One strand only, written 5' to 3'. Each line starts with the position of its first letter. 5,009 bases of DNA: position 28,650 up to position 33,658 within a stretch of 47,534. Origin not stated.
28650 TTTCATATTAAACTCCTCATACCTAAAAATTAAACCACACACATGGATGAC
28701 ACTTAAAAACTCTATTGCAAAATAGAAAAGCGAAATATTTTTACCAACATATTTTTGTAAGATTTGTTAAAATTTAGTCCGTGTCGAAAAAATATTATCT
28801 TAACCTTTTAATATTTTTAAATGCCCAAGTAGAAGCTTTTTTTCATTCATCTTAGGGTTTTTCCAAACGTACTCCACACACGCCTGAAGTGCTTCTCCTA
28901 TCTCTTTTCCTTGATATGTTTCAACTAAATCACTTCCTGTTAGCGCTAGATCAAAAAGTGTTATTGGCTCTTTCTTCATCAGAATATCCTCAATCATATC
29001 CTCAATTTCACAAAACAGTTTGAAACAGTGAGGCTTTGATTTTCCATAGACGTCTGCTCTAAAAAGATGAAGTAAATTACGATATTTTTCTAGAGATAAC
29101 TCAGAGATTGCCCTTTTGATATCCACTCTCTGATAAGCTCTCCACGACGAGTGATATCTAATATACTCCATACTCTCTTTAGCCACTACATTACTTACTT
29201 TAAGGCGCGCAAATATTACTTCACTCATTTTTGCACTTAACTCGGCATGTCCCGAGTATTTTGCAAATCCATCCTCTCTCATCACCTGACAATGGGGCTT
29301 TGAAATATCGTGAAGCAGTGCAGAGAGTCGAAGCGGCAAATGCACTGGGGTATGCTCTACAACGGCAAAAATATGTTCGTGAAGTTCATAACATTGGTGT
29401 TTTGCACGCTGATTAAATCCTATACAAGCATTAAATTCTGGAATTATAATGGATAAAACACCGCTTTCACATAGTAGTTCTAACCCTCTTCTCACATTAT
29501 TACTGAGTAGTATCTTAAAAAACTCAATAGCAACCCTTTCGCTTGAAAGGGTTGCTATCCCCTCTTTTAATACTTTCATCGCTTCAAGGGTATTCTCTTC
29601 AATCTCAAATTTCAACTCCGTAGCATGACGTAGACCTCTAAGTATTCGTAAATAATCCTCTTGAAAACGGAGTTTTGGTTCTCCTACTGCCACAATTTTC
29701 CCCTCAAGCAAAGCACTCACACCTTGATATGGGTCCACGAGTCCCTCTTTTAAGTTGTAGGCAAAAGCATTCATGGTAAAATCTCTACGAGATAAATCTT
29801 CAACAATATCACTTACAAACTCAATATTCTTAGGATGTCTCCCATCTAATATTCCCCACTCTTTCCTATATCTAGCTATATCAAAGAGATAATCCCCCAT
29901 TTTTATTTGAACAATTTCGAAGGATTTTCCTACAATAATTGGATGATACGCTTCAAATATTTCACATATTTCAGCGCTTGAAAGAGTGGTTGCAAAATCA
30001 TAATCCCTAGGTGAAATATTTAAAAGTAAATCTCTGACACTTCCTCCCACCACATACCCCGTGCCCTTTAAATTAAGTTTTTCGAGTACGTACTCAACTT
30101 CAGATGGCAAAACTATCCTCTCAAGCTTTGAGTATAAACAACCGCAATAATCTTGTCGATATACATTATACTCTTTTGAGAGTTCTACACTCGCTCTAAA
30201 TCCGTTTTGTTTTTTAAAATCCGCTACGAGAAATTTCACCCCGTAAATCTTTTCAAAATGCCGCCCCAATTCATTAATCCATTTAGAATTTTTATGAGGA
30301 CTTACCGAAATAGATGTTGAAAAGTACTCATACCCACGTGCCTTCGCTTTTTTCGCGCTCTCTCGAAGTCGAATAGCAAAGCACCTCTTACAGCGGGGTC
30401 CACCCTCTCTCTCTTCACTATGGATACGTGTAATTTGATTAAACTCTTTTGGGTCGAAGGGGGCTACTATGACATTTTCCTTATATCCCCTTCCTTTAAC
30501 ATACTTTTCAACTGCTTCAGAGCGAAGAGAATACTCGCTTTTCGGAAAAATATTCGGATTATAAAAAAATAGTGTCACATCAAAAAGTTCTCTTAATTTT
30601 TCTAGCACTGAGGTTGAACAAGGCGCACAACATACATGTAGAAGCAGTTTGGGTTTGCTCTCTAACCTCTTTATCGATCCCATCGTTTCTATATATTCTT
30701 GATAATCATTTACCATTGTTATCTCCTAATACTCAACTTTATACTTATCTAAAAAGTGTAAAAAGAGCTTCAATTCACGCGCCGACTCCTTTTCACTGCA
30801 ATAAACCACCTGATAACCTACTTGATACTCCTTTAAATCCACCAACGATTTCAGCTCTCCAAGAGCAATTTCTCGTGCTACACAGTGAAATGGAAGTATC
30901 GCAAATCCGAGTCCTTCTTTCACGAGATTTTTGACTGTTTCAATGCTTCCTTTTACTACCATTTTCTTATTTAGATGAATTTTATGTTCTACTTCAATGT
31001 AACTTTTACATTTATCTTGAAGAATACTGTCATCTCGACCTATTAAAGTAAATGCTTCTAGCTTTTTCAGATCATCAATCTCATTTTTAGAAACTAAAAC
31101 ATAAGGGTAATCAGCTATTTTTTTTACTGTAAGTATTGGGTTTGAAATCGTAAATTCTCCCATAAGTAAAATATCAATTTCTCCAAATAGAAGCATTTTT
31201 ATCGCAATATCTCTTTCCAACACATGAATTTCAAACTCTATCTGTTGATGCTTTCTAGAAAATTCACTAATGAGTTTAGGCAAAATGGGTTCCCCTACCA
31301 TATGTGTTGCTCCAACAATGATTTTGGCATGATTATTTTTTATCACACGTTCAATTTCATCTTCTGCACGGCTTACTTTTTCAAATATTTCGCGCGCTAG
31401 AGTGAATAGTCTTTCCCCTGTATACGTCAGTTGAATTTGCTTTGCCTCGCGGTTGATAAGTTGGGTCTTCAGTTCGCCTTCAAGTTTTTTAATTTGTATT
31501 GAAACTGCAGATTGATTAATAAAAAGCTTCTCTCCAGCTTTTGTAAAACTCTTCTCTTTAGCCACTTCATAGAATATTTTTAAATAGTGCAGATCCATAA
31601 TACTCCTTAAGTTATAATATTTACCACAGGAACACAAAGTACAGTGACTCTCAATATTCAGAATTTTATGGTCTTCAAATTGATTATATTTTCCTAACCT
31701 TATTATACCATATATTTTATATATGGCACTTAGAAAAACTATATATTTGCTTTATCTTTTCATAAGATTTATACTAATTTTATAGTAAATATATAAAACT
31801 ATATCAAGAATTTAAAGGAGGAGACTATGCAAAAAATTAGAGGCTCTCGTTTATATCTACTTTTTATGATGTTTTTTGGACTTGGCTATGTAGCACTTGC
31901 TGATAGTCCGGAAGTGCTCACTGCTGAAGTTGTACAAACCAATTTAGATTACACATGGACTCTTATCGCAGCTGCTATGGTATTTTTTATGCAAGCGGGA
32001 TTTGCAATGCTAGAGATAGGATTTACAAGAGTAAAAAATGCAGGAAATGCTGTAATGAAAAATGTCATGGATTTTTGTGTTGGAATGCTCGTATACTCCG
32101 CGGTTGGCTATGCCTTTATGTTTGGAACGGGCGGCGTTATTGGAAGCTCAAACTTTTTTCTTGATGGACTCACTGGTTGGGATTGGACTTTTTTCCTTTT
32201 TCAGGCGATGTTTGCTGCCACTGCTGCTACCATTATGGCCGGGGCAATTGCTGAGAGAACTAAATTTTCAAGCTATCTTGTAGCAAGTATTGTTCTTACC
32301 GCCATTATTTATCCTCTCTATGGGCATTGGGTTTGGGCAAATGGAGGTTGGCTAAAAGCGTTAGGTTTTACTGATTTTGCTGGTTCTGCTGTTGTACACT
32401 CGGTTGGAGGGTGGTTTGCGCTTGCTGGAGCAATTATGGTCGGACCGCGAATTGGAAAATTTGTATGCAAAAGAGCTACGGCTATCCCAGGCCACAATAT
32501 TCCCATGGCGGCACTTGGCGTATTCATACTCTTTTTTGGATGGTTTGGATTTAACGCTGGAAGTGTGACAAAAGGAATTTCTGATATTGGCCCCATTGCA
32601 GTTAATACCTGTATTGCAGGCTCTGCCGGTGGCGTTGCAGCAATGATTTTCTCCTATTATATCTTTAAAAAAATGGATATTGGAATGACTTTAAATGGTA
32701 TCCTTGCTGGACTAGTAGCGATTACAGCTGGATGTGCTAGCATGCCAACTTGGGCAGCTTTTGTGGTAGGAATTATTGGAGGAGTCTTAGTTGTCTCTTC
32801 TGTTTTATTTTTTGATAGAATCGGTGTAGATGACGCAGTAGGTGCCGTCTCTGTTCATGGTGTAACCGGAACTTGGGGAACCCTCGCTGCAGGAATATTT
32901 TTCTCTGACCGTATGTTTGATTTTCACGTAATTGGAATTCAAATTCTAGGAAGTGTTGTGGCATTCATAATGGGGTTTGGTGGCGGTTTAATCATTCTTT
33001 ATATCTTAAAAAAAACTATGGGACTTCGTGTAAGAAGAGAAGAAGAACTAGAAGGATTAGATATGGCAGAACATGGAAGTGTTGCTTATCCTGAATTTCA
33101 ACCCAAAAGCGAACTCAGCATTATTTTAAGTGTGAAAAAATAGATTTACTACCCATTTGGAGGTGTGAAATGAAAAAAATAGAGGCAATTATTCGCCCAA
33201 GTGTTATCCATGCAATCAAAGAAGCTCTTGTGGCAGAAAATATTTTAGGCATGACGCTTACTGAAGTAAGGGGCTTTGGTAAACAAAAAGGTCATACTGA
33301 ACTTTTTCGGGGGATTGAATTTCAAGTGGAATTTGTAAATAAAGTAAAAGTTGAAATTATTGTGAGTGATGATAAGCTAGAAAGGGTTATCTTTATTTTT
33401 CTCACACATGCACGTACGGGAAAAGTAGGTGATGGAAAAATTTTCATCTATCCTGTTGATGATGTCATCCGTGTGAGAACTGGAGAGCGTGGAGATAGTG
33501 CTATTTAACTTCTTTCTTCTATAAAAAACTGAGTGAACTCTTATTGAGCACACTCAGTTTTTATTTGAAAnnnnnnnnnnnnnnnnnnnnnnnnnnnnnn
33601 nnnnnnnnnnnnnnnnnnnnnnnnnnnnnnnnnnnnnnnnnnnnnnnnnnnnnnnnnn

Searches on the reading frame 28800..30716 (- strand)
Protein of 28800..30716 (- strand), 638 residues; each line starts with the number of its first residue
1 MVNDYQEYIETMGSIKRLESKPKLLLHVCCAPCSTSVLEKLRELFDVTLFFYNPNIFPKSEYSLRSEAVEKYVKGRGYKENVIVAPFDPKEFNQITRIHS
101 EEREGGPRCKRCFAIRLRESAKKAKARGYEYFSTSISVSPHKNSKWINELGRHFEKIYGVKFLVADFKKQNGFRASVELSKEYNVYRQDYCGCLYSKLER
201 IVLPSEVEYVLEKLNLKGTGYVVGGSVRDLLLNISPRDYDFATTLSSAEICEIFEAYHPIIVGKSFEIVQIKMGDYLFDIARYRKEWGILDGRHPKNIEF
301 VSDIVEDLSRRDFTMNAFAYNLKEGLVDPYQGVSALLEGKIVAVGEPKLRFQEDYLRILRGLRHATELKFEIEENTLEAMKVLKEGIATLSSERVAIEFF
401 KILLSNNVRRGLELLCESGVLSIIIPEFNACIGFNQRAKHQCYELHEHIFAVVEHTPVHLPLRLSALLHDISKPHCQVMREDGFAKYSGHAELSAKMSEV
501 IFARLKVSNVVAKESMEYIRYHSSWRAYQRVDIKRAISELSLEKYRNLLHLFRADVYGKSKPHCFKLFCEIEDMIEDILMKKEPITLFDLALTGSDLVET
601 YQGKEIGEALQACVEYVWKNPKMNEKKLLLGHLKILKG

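Call 31: search_protein_families(library=ncbifam, proteins=[window:28800-30716:-], max_evalue=0.00001)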
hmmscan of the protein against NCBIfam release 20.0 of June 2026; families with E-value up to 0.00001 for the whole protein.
window:28800-30716:- (638 aa): 11 families
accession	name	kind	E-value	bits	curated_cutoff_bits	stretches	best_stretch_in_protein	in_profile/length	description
NF009814.0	PRK13299.1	equivalog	3.6e-60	204.1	290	1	209-430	11-230/396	CCA tRNA nucleotidyltransferase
TIGR02692.1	tRNA_CCA_actino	equivalog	1.9e-52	178.5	438.8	1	221-615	31-444/466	CCA tRNA nucleotidyltransferase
TIGR01942.1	pcnB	subfamily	6e-43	147.2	305.65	1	207-512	18-328/425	polynucleotide adenylyltransferase PcnB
NF008137.0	PRK10885.1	equivalog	5.9e-34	117.5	451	1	221-532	4-315/409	multifunctional CCA addition/repair protein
NF009813.0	PRK13298.1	equivalog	5e-26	91.6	606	1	221-524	4-310/417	tRNA CCA-pyrophosphorylase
NF008634.1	PRK11623.1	equivalog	1.3e-22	80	702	1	210-428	52-283/469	polynucleotide adenylyltransferase PcnB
NF009811.0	PRK13296.1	equivalog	2.8e-18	65.9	469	1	221-431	4-211/360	CCA tRNA nucleotidyltransferase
NF009812.0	PRK13297.1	equivalog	4.2e-15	55.7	624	1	220-429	14-220/364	tRNA CCA-pyrophosphorylase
NF041569.1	A-tRNAntase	equivalog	4.8e-12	45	1440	1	210-428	474-695/880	A-adding tRNA nucleotidyltransferase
TIGR01693.1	UTase_glnD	equivalog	3.8e-06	25.4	519.4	1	348-455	329-439/850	[protein-PII] uridylyltransferase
NF003467.0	PRK05092.1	equivalog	8.8e-06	23.7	959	0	349-454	404-512/940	[protein-PII] uridylyltransferase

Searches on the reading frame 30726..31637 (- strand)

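Call 31: search_protein_families(library=ncbifam, proteins=[window:30726-31637:-], max_evalue=0.00001)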
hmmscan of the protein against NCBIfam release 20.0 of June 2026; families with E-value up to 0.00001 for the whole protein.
window:30726-31637:- (303 aa): 51 families (the best 25 are shown)
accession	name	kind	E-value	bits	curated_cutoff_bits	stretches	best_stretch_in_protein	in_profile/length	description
NF040786.1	LysR_Sec_metab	equivalog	6.4e-40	137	250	1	14-296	1-294/298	selenium metabolism-associated LysR family transcriptional regulator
NF053705.1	TransRegGltCGpos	equivalog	1.7e-31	109.6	350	1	14-299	1-292/300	glutamate biosynthesis transcriptional regulator GltC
NF047520.1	trans_act_CidR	equivalog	5.8e-29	101.2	415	1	14-279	1-269/292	cidABC operon transcriptional activator CidR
NF045990.1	TransRegCbbRRhodb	equivalog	1.3e-27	96.7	450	1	15-265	7-264/304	LysR family regulator CbbR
NF040888.1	trans_reg_YafC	equivalog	4.3e-27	94.8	470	1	18-298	7-291/293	DNA-binding transcriptional regulator YafC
NF008352.0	PRK11139.1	subfamily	1.1e-26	93.6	288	1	15-296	7-288/305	transcriptional regulator GcvA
NF007385.0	PRK09906.1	equivalog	1.1e-25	90.4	356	1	14-252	1-245/296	DNA-binding transcriptional regulator HcaR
NF045775.1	acetoin_reg_AlsR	exception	1.4e-25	90.4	430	1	14-250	1-244/290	acetoin biosynthesis transcriptional regulator AlsR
TIGR03339.1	phn_lysR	subfamily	5.4e-25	88.2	341.1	1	19-294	2-277/279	aminoethylphosphonate catabolism associated LysR family transcriptional regulator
NF002946.0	PRK03601.1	equivalog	8.6e-25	87.7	240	1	14-251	1-228/275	HTH-type transcriptional regulator HdfR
NF040889.1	trans_reg_YeiE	equivalog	1.1e-24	87.2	480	1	16-294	5-284/288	DNA-binding transcriptional regulator YeiE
NF058504.1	TransRegCcpCBac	equivalog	4.8e-24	85.3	400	1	15-258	2-244/287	transcriptional regulator CcpC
NF008095.0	PRK10837.1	subfamily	5.8e-23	81.5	281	1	16-297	5-287/290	LysR family transcriptional regulator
NF008722.0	PRK11716.1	equivalog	1e-22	80.5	246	1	14-284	1-276/293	HTH-type transcriptional activator IlvY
NF047354.1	trans_reg_GltC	equivalog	1.1e-21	77.6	300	1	14-184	1-172/290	glutamate biosynthesis transcriptional regulator GltC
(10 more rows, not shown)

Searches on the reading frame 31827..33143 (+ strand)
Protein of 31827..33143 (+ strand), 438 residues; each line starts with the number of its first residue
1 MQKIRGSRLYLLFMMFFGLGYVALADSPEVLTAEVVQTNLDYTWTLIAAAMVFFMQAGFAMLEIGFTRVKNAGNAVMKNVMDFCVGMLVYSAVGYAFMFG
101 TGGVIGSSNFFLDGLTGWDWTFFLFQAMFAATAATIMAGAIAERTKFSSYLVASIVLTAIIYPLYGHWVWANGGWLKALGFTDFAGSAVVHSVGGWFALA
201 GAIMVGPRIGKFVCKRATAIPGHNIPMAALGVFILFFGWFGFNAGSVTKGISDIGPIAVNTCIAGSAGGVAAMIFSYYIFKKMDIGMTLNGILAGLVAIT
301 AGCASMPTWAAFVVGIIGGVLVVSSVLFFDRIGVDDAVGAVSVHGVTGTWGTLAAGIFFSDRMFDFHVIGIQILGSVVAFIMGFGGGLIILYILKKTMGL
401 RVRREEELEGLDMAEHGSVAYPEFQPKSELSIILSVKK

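Call 31: search_protein_families(library=ncbifam, proteins=[window:31827-33143:+], max_evalue=0.00001)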
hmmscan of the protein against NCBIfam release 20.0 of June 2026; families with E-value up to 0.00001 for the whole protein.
window:31827-33143:+ (438 aa): 3 families
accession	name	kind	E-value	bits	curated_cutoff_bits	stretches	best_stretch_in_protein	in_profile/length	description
TIGR00836.1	amt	subfamily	9.1e-123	410.1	343.3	1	41-421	1-406/406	ammonium transporter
TIGR03644.1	marine_trans_1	hypoth_equivalog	1.7e-106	356.4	514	1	41-424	4-404/404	probable ammonium transporter, marine subtype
NF007947.0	PRK10666.1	equivalog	5.5e-48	163.9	657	1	21-421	12-426/428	ammonium transporter AmtB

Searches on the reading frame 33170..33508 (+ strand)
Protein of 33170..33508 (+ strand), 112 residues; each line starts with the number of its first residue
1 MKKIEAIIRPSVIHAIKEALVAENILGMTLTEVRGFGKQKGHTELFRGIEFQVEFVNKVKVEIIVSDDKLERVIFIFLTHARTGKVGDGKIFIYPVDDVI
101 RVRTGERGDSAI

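Call 31: search_protein_families(library=ncbifam, proteins=[window:33170-33508:+], max_evalue=0.00001)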
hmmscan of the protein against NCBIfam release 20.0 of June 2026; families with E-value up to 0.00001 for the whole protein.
window:33170-33508:+ (112 aa): 2 families
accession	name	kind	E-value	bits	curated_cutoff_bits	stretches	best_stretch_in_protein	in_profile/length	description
NF008111.0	PRK10858.1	equivalog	1.7e-39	134.7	202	1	1-112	1-112/112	nitrogen regulatory protein P-II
NF007946.0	PRK10665.1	equivalog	1.2e-35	122.7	181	1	1-111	1-111/112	P-II family nitrogen regulator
